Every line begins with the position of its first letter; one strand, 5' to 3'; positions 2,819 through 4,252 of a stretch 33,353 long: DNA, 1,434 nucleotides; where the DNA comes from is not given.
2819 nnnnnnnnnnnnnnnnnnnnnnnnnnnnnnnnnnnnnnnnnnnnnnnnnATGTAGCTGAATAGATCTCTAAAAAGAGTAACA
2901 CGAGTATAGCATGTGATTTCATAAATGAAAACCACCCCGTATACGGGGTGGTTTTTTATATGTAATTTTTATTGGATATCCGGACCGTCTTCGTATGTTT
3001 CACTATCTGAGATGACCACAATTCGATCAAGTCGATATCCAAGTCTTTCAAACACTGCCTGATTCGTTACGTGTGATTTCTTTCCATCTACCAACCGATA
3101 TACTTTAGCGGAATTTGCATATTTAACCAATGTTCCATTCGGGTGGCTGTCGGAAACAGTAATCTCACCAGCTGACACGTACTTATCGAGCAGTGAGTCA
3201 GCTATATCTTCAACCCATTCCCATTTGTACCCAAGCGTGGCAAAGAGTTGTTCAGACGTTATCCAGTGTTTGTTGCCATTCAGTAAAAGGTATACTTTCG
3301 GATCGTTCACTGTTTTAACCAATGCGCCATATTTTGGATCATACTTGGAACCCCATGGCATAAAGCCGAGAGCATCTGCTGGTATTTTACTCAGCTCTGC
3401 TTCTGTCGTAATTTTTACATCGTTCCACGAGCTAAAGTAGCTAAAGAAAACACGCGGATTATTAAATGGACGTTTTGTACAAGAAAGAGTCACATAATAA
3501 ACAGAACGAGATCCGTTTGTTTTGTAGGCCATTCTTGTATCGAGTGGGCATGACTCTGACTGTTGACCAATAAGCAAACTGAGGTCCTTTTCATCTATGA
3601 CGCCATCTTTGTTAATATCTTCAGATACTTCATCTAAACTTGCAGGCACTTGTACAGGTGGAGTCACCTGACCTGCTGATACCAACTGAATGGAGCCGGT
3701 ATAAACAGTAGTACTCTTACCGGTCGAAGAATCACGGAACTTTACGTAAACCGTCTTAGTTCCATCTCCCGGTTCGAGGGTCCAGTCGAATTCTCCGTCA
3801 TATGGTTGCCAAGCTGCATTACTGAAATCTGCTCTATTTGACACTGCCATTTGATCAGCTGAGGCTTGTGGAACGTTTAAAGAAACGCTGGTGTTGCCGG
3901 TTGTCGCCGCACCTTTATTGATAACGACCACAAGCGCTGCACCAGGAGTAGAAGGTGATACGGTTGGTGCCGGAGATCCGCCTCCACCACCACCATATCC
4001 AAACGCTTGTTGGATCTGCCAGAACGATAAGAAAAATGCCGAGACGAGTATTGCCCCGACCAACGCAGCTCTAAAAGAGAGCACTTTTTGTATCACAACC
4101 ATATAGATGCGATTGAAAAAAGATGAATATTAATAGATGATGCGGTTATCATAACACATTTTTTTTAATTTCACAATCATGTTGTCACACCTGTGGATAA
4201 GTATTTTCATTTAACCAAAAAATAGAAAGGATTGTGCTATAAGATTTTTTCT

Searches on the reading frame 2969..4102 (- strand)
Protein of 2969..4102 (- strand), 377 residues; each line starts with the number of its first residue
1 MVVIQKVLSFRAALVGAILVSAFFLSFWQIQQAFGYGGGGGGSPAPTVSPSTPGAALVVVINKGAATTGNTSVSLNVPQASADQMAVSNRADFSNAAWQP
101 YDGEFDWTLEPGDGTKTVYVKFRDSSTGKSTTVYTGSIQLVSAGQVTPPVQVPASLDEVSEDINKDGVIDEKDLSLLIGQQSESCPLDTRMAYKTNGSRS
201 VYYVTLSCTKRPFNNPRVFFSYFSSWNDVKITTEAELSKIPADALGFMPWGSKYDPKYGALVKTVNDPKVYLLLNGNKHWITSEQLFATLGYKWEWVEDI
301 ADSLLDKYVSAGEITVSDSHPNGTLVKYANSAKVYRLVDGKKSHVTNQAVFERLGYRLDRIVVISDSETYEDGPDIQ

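Call 5: search_protein_families(library=pfam, proteins=[window:2969-4102:-], max_evalue=0.001)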
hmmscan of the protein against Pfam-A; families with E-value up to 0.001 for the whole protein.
window:2969-4102:- (377 aa): 0 families

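Call 15: search_protein_families(library=ncbifam, proteins=[window:2969-4102:-], max_evalue=0.01)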
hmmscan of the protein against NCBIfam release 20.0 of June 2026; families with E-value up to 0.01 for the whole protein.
window:2969-4102:- (377 aa): 0 families

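Call 71: search_protein_families(library=pfam, proteins=[window:2969-4102:-], max_evalue=0.05)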
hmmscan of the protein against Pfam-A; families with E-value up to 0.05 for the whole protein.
window:2969-4102:- (377 aa): 1 family
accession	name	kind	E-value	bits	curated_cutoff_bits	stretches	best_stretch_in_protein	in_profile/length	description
PF00404.24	Dockerin_1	-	0.037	14.7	22.9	0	161-178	36-53/57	Dockerin type I domain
